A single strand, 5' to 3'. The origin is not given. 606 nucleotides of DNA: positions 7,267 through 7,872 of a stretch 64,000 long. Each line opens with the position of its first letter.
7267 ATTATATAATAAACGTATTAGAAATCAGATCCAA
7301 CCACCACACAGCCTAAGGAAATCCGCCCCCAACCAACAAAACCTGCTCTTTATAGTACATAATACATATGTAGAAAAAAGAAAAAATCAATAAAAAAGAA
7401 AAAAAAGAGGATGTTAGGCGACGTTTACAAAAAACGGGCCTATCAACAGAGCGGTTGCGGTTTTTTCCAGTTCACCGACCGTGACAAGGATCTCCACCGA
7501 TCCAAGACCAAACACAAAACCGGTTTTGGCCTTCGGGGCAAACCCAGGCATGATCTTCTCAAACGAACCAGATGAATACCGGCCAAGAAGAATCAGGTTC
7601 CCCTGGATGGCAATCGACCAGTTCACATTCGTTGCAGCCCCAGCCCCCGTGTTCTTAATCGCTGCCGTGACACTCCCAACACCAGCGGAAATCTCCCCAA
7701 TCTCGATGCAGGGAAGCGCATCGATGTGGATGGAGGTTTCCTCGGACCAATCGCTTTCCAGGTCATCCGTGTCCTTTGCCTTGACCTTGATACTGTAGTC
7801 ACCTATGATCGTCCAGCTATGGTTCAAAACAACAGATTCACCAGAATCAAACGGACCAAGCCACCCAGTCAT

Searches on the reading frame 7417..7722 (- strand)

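Call 59: search_protein_families(library=pfam, proteins=[window:7417-7722:-], max_evalue=5)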
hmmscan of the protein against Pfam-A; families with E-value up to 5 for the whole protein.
seq(102 aa): 2 families
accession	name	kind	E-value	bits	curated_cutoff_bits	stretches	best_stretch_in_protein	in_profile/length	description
PF07705.17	CARDB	-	0.064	13.9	22.7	1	17-44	22-49/101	CARDB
PF24017.2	Beta-prop_SCAP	-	0.18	11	100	1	27-56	190-218/497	SCAP Beta-propeller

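Call 60: search_protein_families(library=ncbifam, proteins=[window:7417-7722:-], max_evalue=5)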
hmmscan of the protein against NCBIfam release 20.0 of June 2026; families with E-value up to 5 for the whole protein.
seq(102 aa): 0 families
